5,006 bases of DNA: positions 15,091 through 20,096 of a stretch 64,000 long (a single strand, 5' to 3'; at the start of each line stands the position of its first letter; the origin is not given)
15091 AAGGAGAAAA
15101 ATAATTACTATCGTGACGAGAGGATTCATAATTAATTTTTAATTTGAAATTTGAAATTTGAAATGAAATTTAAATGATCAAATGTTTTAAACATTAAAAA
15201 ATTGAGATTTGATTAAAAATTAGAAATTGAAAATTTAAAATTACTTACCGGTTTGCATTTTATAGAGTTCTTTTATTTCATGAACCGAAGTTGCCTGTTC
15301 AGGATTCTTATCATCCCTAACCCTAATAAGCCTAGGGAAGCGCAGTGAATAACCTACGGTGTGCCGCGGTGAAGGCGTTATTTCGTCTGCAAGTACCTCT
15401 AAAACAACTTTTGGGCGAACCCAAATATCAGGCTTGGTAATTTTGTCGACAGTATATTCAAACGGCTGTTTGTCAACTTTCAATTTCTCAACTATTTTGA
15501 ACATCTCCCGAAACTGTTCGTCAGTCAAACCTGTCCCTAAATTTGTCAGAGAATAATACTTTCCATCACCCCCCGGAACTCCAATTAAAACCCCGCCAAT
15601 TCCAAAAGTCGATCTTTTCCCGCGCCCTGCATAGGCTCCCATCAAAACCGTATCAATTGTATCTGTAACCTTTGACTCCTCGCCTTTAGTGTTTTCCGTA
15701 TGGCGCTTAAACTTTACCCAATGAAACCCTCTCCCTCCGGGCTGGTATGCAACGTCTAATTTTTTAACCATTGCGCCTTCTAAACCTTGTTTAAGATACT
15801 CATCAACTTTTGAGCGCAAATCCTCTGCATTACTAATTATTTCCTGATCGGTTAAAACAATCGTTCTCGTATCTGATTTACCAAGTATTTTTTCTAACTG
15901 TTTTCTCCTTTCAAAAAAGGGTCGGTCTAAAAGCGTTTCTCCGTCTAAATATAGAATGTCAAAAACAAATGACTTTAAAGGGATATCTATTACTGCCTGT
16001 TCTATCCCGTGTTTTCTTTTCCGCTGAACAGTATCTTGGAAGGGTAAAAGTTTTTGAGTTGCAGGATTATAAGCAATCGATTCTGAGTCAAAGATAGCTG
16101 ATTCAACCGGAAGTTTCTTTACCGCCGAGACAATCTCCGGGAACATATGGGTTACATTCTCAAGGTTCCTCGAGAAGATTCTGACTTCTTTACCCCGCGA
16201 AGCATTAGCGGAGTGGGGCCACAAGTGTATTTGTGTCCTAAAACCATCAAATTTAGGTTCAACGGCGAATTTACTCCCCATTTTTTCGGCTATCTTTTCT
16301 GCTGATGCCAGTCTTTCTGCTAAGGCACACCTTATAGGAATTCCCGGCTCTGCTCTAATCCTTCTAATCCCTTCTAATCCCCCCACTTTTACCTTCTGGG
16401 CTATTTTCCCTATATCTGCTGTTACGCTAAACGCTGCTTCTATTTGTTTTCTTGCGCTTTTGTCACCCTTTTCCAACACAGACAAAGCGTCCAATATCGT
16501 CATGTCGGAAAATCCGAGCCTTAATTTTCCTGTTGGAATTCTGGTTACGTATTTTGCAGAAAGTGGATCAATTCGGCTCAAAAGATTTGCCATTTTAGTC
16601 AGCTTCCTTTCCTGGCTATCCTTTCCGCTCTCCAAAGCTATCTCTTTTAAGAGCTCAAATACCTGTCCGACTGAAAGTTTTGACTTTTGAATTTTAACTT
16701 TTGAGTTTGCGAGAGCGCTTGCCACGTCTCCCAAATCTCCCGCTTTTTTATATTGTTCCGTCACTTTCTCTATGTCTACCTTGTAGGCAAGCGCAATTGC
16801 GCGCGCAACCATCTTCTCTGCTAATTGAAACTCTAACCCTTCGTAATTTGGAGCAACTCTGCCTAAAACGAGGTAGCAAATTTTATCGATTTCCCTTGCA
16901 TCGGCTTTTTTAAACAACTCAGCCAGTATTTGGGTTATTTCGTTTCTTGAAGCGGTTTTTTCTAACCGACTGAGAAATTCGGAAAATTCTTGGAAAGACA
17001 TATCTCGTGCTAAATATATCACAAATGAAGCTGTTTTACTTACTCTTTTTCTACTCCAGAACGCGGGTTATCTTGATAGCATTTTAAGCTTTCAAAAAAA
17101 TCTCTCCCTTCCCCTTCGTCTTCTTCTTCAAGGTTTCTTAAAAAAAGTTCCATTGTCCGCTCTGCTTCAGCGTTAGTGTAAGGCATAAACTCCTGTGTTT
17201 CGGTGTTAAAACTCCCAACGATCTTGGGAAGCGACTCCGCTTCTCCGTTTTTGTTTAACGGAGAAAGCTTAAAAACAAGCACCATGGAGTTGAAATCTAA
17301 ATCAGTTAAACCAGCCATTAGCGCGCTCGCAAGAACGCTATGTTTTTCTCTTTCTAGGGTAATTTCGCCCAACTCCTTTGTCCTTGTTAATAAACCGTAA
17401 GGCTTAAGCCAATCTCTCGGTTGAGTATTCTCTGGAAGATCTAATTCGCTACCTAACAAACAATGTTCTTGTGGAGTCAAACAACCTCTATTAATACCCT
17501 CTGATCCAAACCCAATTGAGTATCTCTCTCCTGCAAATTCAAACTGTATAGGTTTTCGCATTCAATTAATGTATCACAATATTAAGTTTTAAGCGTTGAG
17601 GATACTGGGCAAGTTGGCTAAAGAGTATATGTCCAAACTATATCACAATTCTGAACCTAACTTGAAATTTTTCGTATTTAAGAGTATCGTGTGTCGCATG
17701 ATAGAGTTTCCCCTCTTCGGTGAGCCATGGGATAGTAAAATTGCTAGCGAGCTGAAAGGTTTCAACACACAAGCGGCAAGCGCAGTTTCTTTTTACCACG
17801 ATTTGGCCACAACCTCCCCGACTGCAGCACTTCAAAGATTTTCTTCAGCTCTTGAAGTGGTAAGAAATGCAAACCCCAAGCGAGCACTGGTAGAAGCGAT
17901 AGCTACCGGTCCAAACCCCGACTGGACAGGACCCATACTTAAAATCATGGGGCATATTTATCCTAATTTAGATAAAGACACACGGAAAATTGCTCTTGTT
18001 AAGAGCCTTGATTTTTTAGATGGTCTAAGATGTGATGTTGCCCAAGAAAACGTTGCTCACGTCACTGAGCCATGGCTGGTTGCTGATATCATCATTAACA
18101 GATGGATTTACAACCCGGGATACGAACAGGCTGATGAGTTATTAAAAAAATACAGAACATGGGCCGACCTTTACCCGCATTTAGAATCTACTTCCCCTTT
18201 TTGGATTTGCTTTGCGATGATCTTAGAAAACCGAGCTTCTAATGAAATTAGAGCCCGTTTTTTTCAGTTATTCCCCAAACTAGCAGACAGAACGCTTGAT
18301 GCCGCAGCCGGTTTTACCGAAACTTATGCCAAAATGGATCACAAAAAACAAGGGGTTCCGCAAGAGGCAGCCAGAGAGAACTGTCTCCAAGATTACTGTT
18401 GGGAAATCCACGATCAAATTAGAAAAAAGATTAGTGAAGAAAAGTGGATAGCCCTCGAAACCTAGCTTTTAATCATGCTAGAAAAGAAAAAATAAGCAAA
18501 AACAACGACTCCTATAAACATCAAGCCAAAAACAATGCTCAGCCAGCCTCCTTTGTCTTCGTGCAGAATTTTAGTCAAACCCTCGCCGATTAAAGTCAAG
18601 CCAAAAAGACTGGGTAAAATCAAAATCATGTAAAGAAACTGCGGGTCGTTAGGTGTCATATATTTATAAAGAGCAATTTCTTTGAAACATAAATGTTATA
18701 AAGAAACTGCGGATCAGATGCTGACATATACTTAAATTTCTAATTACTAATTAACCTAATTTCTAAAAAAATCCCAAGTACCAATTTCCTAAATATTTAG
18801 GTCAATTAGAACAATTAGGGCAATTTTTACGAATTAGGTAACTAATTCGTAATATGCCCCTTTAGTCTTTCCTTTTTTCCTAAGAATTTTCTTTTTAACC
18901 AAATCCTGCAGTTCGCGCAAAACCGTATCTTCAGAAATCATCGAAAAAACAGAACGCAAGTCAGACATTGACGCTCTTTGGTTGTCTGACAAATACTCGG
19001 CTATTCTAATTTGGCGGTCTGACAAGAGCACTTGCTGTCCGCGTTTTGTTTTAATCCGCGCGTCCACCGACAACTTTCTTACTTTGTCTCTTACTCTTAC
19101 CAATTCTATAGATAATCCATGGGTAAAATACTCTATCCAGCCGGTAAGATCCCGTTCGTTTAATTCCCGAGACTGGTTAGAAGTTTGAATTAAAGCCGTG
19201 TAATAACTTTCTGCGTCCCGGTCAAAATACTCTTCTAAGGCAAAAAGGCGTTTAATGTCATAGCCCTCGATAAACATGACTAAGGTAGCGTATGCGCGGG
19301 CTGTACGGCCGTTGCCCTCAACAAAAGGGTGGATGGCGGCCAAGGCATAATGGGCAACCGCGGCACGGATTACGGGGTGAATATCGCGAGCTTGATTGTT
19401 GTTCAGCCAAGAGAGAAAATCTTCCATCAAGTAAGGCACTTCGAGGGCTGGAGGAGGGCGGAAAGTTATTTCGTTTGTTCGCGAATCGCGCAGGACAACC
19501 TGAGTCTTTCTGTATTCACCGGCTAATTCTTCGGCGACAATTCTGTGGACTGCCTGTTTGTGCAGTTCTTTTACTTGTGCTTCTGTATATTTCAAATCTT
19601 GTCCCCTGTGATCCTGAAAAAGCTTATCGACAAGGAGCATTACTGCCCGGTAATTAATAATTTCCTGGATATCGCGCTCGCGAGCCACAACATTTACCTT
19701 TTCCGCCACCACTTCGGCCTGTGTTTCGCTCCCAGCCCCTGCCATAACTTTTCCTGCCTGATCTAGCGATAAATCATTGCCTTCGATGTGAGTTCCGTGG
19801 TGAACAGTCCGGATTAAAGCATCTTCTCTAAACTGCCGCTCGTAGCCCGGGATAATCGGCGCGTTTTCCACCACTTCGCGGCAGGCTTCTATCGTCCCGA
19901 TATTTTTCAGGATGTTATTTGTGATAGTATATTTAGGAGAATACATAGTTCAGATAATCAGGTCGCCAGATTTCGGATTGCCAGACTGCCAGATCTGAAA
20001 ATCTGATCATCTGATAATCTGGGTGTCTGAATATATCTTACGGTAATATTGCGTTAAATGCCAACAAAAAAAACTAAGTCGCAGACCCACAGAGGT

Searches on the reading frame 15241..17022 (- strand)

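Call 47: search_protein_families(library=pfam, proteins=[window:15241-17022:-], max_evalue=0.00001)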
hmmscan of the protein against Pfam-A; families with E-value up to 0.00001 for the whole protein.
window:15241-17022:- (593 aa): 3 families
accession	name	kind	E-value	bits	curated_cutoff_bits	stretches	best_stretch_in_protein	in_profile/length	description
PF01068.26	DNA_ligase_A_M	-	9.5e-51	172.8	26.2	1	234-439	3-204/204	ATP dependent DNA ligase domain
PF04675.19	DNA_ligase_A_N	-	3.7e-41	141.6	24.6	1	9-181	1-174/174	DNA ligase N terminus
PF04679.21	DNA_ligase_A_C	-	1.8e-19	70.4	27.5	1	474-572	4-94/94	ATP dependent DNA ligase C terminal region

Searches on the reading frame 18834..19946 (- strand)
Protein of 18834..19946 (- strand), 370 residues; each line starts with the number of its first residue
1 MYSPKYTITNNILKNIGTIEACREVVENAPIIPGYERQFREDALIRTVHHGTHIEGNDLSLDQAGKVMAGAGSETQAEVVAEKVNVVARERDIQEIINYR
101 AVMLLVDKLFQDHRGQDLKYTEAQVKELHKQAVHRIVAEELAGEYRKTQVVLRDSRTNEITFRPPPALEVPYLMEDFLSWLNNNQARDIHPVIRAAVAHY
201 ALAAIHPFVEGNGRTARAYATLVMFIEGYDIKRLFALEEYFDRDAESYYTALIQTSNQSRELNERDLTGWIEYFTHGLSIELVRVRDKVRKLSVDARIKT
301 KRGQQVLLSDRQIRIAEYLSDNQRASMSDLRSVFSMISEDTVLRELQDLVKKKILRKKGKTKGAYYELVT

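Call 47: search_protein_families(library=pfam, proteins=[window:18834-19946:-], max_evalue=0.00001)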
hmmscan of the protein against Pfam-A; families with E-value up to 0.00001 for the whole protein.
window:18834-19946:- (370 aa): 1 family
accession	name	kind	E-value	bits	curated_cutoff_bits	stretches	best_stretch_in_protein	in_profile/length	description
PF02661.23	Fic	-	7.7e-22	78.4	24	1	121-222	3-91/93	Fic/DOC family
